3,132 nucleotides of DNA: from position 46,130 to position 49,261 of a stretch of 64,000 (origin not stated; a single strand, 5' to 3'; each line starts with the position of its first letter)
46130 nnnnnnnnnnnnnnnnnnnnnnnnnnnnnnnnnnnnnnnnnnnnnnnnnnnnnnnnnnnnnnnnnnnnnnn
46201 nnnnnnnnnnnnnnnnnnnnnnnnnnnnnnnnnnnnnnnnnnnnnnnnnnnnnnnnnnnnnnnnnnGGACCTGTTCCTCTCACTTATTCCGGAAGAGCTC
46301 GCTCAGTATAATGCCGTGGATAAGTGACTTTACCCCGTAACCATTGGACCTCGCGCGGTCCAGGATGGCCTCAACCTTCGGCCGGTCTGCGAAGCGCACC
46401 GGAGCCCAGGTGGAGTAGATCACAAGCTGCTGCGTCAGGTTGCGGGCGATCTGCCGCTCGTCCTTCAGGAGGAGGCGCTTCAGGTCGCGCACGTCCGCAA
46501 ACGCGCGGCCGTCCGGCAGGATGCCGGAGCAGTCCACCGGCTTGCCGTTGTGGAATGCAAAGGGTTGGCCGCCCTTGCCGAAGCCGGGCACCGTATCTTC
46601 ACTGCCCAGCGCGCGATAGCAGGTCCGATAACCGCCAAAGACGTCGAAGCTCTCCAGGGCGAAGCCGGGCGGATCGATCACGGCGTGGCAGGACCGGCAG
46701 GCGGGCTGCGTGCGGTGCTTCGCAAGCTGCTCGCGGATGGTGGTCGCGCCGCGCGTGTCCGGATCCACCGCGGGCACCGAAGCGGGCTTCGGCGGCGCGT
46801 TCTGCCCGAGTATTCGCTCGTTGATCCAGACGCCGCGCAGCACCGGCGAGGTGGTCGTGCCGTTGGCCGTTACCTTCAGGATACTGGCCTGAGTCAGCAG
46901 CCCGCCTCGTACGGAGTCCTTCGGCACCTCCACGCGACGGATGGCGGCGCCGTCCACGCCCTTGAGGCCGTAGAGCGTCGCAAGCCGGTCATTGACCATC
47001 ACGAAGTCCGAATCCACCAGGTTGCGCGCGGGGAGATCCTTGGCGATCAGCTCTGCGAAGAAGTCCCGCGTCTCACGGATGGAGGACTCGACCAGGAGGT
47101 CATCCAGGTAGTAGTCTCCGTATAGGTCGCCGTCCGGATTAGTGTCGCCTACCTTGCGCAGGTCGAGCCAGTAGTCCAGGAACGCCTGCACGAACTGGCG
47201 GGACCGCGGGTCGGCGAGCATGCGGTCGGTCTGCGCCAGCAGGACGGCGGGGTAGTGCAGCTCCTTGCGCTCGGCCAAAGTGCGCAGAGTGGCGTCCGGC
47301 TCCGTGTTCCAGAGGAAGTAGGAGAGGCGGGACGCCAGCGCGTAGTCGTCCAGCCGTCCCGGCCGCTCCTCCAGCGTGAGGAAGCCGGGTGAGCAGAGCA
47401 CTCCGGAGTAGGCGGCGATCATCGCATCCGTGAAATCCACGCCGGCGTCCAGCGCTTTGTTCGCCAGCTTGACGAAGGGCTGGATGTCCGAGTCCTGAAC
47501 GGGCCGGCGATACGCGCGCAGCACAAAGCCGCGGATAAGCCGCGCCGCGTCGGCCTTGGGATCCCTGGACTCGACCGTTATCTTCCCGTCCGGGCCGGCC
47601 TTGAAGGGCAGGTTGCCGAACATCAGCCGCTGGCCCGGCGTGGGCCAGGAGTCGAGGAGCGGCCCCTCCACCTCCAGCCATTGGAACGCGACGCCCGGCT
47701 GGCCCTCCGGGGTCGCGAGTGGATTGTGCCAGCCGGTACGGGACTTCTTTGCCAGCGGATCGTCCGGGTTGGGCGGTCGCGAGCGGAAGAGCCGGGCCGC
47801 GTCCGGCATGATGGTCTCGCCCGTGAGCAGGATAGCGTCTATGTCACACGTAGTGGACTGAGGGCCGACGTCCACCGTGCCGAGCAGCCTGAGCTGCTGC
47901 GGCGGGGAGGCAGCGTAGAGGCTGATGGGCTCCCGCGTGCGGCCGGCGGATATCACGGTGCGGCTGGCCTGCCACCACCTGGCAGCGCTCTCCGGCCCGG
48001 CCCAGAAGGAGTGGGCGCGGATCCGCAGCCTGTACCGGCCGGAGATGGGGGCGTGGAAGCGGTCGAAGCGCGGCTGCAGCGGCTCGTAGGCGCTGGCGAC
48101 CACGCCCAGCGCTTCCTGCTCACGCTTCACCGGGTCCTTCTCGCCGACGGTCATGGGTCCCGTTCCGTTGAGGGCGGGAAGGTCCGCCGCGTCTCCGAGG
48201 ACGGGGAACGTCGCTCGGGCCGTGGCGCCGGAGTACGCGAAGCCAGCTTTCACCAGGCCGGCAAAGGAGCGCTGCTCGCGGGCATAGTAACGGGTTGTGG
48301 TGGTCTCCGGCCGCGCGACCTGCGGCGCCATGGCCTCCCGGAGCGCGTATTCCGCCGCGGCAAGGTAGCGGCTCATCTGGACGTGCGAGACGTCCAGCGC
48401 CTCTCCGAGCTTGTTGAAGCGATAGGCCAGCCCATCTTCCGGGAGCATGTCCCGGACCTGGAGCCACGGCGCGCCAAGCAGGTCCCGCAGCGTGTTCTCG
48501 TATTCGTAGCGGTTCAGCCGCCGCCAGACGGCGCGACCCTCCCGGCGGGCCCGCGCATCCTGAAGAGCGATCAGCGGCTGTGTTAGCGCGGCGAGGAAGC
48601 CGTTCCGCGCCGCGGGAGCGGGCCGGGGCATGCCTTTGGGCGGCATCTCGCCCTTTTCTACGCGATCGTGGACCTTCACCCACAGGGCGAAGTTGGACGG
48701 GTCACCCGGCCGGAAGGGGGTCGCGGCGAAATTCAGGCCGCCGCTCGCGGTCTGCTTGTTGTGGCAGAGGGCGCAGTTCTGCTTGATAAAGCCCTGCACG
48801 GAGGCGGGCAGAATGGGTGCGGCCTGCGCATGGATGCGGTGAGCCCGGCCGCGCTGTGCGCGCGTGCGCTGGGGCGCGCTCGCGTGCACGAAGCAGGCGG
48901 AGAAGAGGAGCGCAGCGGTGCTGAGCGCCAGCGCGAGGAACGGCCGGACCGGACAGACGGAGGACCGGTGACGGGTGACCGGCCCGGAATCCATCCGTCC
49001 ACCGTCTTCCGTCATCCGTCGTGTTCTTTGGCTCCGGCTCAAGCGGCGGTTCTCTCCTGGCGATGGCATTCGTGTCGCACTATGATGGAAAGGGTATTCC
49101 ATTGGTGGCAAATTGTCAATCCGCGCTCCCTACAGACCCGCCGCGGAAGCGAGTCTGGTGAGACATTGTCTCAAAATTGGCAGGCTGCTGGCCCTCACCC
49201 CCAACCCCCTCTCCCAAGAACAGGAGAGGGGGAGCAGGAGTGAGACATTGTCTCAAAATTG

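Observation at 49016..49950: About 0.9 kb non-coding island packed with direct repeats, long perfect palindromes and microsatellite clusters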

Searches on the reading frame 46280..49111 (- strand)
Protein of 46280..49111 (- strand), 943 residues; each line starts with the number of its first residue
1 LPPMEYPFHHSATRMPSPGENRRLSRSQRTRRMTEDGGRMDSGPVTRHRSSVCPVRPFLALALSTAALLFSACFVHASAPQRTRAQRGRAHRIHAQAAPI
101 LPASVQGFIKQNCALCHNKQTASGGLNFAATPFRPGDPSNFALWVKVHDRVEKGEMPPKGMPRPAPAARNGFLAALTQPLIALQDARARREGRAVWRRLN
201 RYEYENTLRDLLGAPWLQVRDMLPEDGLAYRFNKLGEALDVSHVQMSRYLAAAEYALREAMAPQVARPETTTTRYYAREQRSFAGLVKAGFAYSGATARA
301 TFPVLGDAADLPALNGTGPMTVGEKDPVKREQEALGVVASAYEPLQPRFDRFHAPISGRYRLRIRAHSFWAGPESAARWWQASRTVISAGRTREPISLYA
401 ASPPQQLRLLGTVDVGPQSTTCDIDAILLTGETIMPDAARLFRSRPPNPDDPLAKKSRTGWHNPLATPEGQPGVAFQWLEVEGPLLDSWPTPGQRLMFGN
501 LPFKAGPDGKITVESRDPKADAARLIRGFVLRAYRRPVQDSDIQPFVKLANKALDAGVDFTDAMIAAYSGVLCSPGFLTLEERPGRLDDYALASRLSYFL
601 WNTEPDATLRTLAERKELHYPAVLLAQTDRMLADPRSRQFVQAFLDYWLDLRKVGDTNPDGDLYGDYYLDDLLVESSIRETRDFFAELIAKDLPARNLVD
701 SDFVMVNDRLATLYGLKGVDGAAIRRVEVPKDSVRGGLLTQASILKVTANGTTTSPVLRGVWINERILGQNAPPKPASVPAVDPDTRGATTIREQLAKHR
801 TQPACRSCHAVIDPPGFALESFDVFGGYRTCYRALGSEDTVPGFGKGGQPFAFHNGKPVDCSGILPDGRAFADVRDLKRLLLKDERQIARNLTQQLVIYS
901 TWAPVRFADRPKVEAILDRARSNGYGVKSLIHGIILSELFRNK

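Call 14: search_protein_families(library=pfam, proteins=[window:46280-49111:-], max_evalue=1)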
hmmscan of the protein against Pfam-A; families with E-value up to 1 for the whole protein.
window:46280-49111:- (943 aa): 7 families
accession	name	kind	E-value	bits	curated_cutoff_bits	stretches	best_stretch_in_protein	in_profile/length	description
PF07631.16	PSD4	-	2.2e-38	132.1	23.3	1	587-716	1-128/128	Protein of unknown function (DUF1592)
PF07627.16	PSCyt3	-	2.6e-33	114.7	27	1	735-830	1-96/98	Protein of unknown function (DUF1588)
PF07626.16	PSD3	-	2.1e-20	73.4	23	1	197-261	1-64/65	Protein of unknown function (DUF1587)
PF07624.16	PSD2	-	2.4e-19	69.3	25.8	1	867-940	1-74/74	Protein of unknown function (DUF1585)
PF07637.16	PSD5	-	2.3e-14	53.9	34.2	1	522-578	2-58/62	Protein of unknown function (DUF1595)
PF07635.16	PSCyt1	-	8e-07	30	22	1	113-160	1-59/59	Planctomycete cytochrome C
PF13442.11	Cytochrome_CBB3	-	0.009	16.8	27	1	105-160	6-52/68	Cytochrome C oxidase, cbb3-type, subunit III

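Call 16: find_homologous_proteins(query=window:46280-49111:-, max_evalue=1e-50)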
Query window:46280-49111:- (943 aa): 2667 proteins with E <= 1e-50 among 8000 candidates; the best 120 are listed.
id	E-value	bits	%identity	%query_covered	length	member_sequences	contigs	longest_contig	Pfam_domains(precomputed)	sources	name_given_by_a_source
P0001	0.0e+0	2096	100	97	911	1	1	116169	PF07624.17,PF07635.17,PF07627.17,PF07637.17,PF07626.17,PF07631.17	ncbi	-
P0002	0.0e+0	1515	74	93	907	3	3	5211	PF07624.17,PF07627.17,PF07637.17,PF07626.17,PF07631.17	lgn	-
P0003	0.0e+0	1503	75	94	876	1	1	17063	PF07624.17,PF07635.17,PF07627.17,PF07637.17,PF07626.17,PF07631.17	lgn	-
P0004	0.0e+0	1475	74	94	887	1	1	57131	PF07624.17,PF07635.17,PF07627.17,PF07637.17,PF13442.12,PF07626.17,PF07631.17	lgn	-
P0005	0.0e+0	1457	73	94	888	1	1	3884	PF07624.17,PF07635.17,PF07627.17,PF07637.17,PF07626.17,PF07631.17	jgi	jgi:hypothetical protein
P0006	0.0e+0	1440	72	94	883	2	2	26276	PF07624.17,PF07627.17,PF07637.17,PF07626.17,PF07631.17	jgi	-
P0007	0.0e+0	1420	70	94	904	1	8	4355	PF07624.17,PF07635.17,PF07627.17,PF07637.17,PF07626.17,PF07631.17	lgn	-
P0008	0.0e+0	1412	73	90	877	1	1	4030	PF07624.17,PF07635.17,PF07627.17,PF07637.17,PF07626.17,PF07631.17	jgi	jgi:hypothetical protein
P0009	0.0e+0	1403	71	93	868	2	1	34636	PF07624.17,PF07635.17,PF07627.17,PF07637.17,PF07626.17,PF07631.17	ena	-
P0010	0.0e+0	1397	68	96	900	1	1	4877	PF07624.17,PF07635.17,PF07627.17,PF07637.17,PF07626.17,PF07631.17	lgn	-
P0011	0.0e+0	1362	68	96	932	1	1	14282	PF07624.17,PF07635.17,PF07627.17,PF07637.17,PF07626.17,PF07631.17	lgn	-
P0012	0.0e+0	1356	71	90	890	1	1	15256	PF07624.17,PF07635.17,PF07627.17,PF07637.17,PF07626.17,PF07631.17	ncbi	-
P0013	0.0e+0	1356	67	94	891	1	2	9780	PF07624.17,PF07635.17,PF07627.17,PF07637.17,PF07626.17,PF07631.17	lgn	-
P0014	0.0e+0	1351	67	96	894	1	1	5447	PF07624.17,PF07635.17,PF07627.17,PF07637.17,PF07626.17,PF07631.17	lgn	-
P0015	0.0e+0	1351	68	94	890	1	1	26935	PF07624.17,PF07635.17,PF07627.17,PF07637.17,PF07626.17,PF07631.17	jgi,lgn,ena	-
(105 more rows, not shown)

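Call 17: find_encoding_contigs(protein=P0001, flank=10000, max_places=4)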
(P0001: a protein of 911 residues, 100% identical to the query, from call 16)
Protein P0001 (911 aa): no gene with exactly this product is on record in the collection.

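Call 18: find_encoding_contigs(protein=P0004, flank=10000, max_places=4)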
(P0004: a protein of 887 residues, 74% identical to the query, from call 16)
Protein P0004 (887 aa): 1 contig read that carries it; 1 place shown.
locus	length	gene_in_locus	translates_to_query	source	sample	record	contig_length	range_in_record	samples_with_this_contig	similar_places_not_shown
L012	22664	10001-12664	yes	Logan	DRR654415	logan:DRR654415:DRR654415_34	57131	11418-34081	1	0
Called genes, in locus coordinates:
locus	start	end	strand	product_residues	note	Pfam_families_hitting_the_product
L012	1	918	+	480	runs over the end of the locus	PF00474:SSF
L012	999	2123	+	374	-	-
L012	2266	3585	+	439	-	PF03825:Nuc_H_symport, PF07690:MFS_1, PF12832:MFS_1_like, PF03825:Nuc_H_symport, PF07690:MFS_1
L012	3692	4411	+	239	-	-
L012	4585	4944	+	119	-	PF14489:QueF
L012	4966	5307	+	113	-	PF01242:PTPS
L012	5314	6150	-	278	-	PF13714:PEP_mutase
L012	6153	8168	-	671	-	PF00474:SSF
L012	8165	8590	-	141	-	PF04341:DUF485 (weak)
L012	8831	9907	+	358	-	PF16575:CLP1_P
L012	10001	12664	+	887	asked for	PF13442:Cytochrome_CBB3 (faint), PF07635:PSCyt1 (weak), PF07626:PSD3, PF07637:PSD5, PF07631:PSD4, PF07627:PSCyt3, PF07624:PSD2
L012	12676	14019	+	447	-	PF07586:HXXSHH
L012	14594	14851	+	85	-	-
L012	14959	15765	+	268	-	PF07963:N_methyl, PF07596:SBP_bac_10 (weak)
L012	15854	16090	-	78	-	-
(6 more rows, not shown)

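Call 19: find_encoding_contigs(protein=P0003, flank=10000, max_places=4)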
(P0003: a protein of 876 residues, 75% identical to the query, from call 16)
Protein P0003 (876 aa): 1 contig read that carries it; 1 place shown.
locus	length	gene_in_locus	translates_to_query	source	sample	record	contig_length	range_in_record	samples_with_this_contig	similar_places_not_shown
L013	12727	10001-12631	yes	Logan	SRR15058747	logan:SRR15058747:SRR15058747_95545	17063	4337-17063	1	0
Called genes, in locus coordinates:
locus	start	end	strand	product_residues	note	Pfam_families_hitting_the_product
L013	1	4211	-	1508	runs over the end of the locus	PF00082:Peptidase_S8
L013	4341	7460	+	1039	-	PF03704:BTAD, PF00515:TPR_1 (faint), PF07719:TPR_2 (faint), PF13176:TPR_7 (faint), PF13181:TPR_8 (faint), PF25872:HTH_77, PF17874:TPR_MalT (weak), PF13424:TPR_12, +2 more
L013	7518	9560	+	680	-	PF05448:AXE1 (faint), PF00326:Peptidase_S9 (weak)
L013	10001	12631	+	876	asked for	PF07635:PSCyt1 (weak), PF07626:PSD3, PF07637:PSD5, PF07631:PSD4, PF07627:PSCyt3, PF07624:PSD2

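Call 60: list_cluster_members(proteins=[P0001])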
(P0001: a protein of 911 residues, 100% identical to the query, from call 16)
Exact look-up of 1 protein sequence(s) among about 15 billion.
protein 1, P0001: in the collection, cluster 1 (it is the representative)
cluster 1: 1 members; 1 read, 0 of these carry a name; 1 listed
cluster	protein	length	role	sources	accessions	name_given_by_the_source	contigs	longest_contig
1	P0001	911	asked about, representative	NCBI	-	-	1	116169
